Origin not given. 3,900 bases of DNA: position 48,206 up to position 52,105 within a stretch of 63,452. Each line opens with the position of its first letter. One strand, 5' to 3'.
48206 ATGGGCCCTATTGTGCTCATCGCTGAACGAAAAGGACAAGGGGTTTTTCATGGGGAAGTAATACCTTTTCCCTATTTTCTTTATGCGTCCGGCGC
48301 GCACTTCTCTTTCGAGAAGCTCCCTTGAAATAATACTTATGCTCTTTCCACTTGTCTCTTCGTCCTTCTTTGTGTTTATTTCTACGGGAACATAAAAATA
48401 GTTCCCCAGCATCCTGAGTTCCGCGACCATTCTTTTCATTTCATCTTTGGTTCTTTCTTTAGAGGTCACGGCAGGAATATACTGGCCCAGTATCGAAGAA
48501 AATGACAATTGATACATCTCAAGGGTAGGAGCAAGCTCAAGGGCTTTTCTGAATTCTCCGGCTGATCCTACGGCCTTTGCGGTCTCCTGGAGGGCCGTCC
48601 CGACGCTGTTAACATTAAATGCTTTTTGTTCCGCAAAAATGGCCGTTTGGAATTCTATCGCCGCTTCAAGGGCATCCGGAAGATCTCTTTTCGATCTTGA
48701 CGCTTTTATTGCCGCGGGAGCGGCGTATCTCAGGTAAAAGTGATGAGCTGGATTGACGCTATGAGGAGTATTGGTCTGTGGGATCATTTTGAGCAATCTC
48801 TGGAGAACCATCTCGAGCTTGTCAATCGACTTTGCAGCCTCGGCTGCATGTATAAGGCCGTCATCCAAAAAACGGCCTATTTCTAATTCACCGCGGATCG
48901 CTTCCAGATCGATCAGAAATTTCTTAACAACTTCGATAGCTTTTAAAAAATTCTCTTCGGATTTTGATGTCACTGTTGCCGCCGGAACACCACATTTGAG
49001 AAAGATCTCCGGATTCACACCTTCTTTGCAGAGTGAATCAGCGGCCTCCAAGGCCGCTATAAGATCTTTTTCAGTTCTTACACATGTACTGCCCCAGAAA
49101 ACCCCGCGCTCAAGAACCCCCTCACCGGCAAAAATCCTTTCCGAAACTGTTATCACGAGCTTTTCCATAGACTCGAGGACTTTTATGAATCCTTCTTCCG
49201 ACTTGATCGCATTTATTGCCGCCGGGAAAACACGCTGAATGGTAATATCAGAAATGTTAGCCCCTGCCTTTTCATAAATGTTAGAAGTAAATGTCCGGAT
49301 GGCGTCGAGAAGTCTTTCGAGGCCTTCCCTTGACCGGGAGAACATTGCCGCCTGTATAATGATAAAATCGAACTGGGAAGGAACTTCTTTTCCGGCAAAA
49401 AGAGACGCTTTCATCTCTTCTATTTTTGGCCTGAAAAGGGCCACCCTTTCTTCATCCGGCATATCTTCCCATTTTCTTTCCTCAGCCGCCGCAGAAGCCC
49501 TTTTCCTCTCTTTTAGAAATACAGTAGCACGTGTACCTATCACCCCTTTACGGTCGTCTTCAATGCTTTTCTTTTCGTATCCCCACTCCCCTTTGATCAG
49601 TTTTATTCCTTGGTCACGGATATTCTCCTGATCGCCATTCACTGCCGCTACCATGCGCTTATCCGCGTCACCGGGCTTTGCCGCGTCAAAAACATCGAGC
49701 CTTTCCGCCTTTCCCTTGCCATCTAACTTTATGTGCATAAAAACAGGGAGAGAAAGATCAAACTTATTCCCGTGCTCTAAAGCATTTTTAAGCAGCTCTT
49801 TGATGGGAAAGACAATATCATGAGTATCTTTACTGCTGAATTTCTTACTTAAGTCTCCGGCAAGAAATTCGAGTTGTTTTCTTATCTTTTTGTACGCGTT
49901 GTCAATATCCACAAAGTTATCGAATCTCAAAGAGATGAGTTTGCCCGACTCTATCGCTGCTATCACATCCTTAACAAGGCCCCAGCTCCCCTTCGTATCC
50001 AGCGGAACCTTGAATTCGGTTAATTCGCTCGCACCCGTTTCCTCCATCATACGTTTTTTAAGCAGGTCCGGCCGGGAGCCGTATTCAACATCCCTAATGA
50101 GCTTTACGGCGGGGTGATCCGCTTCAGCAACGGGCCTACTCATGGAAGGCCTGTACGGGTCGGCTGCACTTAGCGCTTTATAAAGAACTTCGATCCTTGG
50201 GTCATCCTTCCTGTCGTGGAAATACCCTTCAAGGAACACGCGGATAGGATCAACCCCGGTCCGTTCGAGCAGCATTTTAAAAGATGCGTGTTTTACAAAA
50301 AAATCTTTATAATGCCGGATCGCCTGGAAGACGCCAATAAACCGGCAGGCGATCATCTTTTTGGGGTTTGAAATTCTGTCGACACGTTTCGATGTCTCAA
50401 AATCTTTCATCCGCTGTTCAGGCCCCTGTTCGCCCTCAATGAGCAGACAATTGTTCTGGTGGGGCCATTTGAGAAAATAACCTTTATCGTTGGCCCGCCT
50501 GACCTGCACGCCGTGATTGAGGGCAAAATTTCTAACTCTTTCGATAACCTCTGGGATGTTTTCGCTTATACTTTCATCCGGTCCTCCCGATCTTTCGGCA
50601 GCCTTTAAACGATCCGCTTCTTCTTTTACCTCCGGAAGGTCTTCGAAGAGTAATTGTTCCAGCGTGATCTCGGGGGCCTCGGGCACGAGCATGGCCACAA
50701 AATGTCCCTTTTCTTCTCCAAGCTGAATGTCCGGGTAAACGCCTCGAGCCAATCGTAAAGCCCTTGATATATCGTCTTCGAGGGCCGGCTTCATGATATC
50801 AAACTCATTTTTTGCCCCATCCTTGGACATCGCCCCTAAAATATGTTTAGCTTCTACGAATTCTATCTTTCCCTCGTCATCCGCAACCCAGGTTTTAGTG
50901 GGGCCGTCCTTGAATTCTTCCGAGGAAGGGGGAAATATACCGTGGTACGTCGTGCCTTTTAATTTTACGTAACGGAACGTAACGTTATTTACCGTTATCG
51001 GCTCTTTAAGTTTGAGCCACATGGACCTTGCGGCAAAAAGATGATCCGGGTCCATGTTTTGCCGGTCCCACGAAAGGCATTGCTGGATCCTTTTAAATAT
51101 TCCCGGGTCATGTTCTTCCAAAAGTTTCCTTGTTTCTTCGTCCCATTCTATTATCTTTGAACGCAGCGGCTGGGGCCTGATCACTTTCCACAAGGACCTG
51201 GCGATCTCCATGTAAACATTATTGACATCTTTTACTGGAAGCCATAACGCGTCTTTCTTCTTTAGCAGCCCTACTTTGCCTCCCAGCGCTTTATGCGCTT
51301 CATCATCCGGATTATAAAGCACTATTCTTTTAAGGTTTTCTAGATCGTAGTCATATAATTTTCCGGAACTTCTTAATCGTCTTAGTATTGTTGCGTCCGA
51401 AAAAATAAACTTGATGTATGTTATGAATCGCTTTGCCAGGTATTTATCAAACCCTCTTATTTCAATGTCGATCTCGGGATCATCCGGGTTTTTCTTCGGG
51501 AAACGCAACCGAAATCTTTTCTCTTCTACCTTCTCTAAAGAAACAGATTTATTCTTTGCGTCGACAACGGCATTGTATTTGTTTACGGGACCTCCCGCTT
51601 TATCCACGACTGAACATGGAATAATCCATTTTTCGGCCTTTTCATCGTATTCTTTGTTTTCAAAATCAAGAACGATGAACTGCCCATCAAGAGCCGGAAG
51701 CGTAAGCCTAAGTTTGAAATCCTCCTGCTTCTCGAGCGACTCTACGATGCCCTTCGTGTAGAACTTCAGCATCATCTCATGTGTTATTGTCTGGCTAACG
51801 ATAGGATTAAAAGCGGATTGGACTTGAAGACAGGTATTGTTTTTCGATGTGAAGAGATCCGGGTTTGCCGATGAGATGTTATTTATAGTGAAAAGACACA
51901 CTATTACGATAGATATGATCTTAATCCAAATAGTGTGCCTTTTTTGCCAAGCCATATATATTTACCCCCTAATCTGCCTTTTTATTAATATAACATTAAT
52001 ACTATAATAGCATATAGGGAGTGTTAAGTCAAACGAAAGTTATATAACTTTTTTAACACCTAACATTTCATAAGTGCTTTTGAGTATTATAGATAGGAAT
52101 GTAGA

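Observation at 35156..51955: Giant 5,599-aa membrane-anchored mosaic protein combining protease, kinase, ATPase, nucleotidyltransferase and glycosidase-like modules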

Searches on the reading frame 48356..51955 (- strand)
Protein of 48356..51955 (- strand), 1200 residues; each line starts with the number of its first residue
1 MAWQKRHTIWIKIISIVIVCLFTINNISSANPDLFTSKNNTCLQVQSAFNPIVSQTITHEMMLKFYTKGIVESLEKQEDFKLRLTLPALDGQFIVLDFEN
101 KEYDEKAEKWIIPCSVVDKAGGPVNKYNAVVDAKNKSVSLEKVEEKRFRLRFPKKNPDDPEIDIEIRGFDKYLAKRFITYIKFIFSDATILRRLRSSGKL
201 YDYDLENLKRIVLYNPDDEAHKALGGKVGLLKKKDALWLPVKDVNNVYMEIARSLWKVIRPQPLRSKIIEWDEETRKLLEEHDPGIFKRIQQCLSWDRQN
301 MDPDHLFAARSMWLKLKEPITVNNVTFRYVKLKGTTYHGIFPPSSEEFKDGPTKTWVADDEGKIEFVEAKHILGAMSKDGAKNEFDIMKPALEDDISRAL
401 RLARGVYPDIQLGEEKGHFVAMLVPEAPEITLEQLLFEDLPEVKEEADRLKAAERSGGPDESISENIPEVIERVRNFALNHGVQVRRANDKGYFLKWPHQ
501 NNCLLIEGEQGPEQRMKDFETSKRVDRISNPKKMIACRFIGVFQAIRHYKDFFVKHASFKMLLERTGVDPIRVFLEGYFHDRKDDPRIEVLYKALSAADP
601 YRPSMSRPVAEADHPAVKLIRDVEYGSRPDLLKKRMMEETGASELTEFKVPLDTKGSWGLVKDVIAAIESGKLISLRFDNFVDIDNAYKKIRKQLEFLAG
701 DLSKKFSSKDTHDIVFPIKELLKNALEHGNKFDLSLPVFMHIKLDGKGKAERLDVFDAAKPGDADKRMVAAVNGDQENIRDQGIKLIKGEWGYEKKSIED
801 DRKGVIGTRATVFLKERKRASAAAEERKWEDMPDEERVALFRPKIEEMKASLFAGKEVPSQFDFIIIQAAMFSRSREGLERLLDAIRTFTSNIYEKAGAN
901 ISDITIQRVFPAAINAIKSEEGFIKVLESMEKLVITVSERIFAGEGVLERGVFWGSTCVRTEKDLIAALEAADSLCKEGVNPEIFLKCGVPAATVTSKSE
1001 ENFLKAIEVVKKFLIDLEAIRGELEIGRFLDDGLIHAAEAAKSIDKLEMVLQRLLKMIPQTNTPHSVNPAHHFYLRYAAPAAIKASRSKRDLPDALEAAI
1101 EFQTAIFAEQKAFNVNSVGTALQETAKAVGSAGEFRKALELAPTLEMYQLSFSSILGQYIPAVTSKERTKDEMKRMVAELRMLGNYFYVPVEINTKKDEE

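Call 4: search_protein_families(library=pfam, proteins=[window:48356-51955:-], max_evalue=0.1)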
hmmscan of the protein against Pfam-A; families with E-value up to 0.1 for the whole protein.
window:48356-51955:- (1200 aa): 2 families
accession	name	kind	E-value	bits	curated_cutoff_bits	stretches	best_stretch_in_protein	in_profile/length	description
PF13581.12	HATPase_c_2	-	0.018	15.5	27.4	1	704-788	22-106/127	Histidine kinase-like ATPase domain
PF04574.18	DUF592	-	0.058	13.6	24.5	0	641-693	93-145/153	Protein of unknown function (DUF592)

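Call 5: search_protein_families(library=ncbifam, proteins=[window:48356-51955:-], max_evalue=0.1)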
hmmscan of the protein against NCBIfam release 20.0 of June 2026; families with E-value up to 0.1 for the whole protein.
window:48356-51955:- (1200 aa): 0 families

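Call 51: search_protein_representatives(protein=window:48356-51955:-)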
Query: 1200 residues. Proteins with E-value up to 0.001 (for the whole library): 87; up to 1e-10: 28; up to 1e-30: 8. The best 87 are listed.
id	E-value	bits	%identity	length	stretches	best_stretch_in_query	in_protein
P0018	0.0e+00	1418.7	100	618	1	1-618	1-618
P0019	0.0e+00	1131.5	75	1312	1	505-1200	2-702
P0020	4.0e-207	707.0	63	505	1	230-741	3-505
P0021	7.2e-183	626.7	48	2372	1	6-634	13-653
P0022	1.9e-96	340.5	44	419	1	17-416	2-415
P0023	2.0e-47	178.1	65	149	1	1-142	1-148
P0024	1.3e-37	145.6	29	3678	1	230-624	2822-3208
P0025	9.8e-36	139.4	30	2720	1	234-630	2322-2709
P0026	3.3e-28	114.5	28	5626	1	233-627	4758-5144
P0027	4.8e-25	104.0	27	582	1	160-584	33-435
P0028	1.2e-23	99.4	29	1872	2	230-585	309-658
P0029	1.1e-22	96.2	26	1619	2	233-633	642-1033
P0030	4.7e-22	94.1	26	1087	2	286-585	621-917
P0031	9.4e-21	89.8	29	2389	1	295-630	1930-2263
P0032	1.1e-20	89.5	25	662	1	151-585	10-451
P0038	1.3e-14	69.5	36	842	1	5-171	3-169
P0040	2.8e-14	68.4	41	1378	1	5-144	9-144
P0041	6.4e-14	67.2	25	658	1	289-630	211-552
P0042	8.9e-14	66.7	38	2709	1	3-141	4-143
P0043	3.5e-13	64.7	34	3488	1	2-143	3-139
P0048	1.0e-09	53.2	27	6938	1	659-837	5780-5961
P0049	1.6e-09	52.6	35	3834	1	626-811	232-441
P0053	1.2e-08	49.7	26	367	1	603-812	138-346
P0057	1.0e-07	46.7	31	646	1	8-154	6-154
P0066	1.2e-06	43.1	36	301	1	667-815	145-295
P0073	2.5e-06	42.1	27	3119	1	628-833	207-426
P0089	1.8e-04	35.9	29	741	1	11-138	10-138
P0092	2.1e-04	35.7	26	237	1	664-813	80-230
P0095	2.9e-04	35.2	27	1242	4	910-1104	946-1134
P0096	3.3e-04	35.0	30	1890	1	7-157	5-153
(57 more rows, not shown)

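Call 54: find_encoding_contigs(protein=P0057, flank=6000, max_places=4)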
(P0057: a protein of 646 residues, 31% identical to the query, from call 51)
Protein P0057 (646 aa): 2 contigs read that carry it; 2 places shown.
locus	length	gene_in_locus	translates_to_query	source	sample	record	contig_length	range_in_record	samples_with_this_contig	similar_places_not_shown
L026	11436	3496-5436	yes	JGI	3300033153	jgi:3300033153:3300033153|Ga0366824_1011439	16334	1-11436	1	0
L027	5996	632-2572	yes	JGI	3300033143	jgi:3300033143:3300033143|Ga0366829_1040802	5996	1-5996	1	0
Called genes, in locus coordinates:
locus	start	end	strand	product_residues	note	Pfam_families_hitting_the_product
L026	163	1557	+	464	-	-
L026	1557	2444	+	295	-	-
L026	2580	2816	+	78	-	-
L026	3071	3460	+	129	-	-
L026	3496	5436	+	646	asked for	-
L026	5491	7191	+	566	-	PF04055:Radical_SAM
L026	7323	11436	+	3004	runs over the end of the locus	?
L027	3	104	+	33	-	?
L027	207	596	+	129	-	-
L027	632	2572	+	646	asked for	-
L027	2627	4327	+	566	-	PF04055:Radical_SAM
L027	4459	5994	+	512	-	?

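Call 56: search_protein_families(library=pfam, proteins=[P0057, P0089, P0038, P0040, P0027, P0032, P0041, P0066, P0092, P0053], max_evalue=0.1)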
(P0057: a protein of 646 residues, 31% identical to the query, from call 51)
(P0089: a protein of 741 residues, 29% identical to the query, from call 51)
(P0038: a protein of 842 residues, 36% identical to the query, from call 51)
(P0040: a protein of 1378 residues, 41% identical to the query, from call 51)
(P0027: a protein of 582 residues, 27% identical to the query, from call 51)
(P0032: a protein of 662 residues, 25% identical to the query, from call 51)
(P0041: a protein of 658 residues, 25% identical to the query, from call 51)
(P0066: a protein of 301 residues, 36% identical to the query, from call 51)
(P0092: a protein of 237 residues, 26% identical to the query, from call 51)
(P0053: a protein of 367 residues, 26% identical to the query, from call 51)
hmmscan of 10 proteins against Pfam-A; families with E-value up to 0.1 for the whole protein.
P0057 (646 aa): 0 families

P0089 (741 aa): 0 families

P0038 (842 aa): 1 family
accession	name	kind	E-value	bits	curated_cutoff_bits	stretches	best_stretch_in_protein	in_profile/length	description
PF01075.23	Glyco_transf_9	-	0.045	13.5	22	0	484-540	152-198/247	Glycosyltransferase family 9 (heptosyltransferase)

P0040 (1378 aa): 7 families
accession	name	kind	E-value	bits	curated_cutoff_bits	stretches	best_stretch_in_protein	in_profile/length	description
PF04055.27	Radical_SAM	-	2.5e-08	34.7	29.5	1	901-1073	1-160/166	Radical SAM superfamily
PF01966.28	HD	-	2.2e-05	25.2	22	1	459-570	8-112/116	HD domain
PF06325.19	PrmA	-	4.3e-05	23.6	22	1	258-336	161-234/296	Ribosomal protein L11 methyltransferase (PrmA)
PF13847.12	Methyltransf_31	-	5.4e-05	23.4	27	1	258-348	3-94/145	Methyltransferase domain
PF01728.25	FtsJ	-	0.0061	16.9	24.1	1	258-391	21-157/181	FtsJ-like methyltransferase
PF13649.12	Methyltransf_25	-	0.0098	17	27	1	263-334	2-70/97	Methyltransferase domain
PF05175.20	MTS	-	0.031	14.4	23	1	248-319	22-92/170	Methyltransferase small domain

P0027 (582 aa): 0 families

P0032 (662 aa): 1 family
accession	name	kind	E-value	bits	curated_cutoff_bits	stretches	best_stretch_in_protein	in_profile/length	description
PF23398.1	FAZ1_cons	-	0.056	13.8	27.5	0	375-424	22-75/93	FAZ1, conserved domain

P0041 (658 aa): 0 families

P0066 (301 aa): 1 family
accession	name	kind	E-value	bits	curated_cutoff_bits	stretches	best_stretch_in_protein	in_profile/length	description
PF25078.1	DUF7801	-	0.034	14.8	33.2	1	85-123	101-139/155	Domain of unknown function (DUF7801)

P0092 (237 aa): 1 family
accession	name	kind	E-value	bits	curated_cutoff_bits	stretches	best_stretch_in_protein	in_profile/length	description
PF13581.12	HATPase_c_2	-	0.045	14.2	27.4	1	127-200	30-102/127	Histidine kinase-like ATPase domain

P0053 (367 aa): 3 families
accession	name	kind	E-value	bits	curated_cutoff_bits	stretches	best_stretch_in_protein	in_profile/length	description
PF18765.7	Polbeta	-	2.5e-10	40.8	26.9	1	61-119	13-72/93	Polymerase beta, Nucleotidyltransferase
PF01909.29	NTP_transf_2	-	2e-08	34.9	21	1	61-129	14-89/93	Nucleotidyltransferase domain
PF13581.12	HATPase_c_2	-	0.058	13.9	27.4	0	252-284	34-66/127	Histidine kinase-like ATPase domain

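Call 73: find_encoding_contigs(protein=P0019, flank=10000, max_places=4)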
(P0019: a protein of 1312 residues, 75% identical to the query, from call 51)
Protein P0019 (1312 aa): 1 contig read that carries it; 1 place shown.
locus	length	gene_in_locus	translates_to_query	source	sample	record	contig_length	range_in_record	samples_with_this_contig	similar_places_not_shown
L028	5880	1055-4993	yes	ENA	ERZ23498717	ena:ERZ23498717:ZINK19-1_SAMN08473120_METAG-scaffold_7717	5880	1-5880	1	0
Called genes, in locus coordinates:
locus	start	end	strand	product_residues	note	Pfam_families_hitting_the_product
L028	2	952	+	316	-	?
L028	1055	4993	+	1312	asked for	-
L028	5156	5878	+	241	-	?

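Call 90: list_cluster_members(proteins=[P0057, P0089, P0038, P0040, P0042, P0043, P0048, P0073, P0049, P0096])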
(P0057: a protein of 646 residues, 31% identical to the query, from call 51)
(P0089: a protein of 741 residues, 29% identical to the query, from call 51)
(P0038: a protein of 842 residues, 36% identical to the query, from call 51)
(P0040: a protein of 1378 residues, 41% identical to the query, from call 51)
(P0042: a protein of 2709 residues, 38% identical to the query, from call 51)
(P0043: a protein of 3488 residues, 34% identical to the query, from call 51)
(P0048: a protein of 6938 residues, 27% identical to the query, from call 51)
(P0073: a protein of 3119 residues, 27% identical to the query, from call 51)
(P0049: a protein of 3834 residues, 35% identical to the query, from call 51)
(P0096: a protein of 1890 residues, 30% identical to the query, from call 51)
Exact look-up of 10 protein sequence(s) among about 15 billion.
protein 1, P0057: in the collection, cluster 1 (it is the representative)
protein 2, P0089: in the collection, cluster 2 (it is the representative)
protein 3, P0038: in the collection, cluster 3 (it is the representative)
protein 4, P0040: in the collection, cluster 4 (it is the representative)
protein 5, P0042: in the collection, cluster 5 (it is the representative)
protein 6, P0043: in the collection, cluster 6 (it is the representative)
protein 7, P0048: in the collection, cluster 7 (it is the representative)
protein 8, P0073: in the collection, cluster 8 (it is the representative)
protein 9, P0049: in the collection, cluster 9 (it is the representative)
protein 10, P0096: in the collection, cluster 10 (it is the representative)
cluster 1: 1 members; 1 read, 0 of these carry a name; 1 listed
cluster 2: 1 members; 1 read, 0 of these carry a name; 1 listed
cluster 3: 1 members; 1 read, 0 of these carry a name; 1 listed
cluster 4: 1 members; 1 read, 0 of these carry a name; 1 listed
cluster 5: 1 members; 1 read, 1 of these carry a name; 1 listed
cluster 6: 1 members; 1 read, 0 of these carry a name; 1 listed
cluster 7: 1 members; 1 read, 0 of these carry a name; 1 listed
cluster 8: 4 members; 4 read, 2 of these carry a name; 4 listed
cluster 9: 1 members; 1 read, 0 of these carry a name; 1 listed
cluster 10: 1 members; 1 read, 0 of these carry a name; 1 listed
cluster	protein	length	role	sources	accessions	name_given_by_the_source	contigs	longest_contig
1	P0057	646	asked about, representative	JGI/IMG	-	-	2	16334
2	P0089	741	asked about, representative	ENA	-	-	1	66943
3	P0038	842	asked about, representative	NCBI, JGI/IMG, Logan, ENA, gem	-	-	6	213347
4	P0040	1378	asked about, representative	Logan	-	-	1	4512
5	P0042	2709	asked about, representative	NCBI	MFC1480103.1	PD-(D/E)XK nuclease family protein [Candidatus Omnitrophota bacterium]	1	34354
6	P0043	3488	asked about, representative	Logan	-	-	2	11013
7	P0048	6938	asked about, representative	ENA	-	-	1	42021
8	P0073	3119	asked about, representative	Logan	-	-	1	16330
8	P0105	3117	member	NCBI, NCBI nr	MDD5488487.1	MAG: AarF/UbiB family protein [Candidatus Omnitrophica bacterium] | AarF/UbiB family protein [Candidatus Omnitrophota bacterium]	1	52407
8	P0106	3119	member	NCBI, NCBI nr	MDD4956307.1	MAG: AarF/UbiB family protein [Candidatus Omnitrophica bacterium] | AarF/UbiB family protein [Candidatus Omnitrophota bacterium]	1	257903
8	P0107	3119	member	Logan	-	-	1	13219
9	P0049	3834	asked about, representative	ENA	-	-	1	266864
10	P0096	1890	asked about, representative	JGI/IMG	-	-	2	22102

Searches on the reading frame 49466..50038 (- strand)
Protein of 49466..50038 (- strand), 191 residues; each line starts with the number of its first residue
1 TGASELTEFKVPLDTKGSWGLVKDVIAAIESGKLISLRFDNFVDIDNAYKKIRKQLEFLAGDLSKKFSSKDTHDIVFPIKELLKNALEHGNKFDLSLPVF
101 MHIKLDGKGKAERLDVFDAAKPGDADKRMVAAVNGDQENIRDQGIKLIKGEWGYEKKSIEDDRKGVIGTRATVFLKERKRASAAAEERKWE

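Call 85: search_solved_structures(query=A8, max_evalue=10)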
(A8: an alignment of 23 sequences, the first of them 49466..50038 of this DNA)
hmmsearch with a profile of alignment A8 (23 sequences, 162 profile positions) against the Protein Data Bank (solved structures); distinct sequences matched with E-value up to 10: 3.
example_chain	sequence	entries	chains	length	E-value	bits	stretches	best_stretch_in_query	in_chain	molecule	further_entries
3ke6_A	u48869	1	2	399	0.13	15.4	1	38-103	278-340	Protein Rv1364c/MT1410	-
5xxu_M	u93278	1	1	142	0.48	13.5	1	52-74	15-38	Ribosomal protein eS12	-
3p6l_A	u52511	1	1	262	1.4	12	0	100-141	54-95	Sugar phosphate isomerase/epimerase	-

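Call 87: search_protein_families(library=pfam, alignment_id=A8, max_evalue=1)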
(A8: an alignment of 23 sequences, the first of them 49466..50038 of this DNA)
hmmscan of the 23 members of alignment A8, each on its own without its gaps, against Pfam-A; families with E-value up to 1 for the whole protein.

A. member 1, window:49466-50038:- (191 aa): 2 families
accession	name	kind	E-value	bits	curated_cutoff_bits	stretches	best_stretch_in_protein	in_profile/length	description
PF13581.12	HATPase_c_2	-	0.0011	19.5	27.4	1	65-149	22-106/127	Histidine kinase-like ATPase domain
PF04574.18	DUF592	-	0.023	14.9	24.5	1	7-54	98-145/153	Protein of unknown function (DUF592)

B. families by the number of members that match (of 23 scanned): 11 families
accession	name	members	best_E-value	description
PF13581.12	HATPase_c_2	10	0.00048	Histidine kinase-like ATPase domain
PF04472.17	SepF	2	0.014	Cell division protein SepF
PF25544.1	Ependymin_amoebozoa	1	0.013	Ependymin domain, amoebozoa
PF04574.18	DUF592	1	0.023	Protein of unknown function (DUF592)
PF14705.12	Costars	1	0.043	Costars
PF23925.1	A-sol_ELP1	1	0.051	ELP1 alpha-solenoid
PF06345.17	Drf_DAD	1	0.085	DRF Autoregulatory Domain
PF03989.18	DNA_gyraseA_C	1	0.087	DNA gyrase C-terminal domain, beta-propeller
PF08314.17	Sec39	1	0.098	Secretory pathway protein Sec39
PF21956.1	DUF6922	1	0.13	Family of unknown function (DUF6922)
PF16007.11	DUF4777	1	0.21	Domain of unknown function (DUF4777)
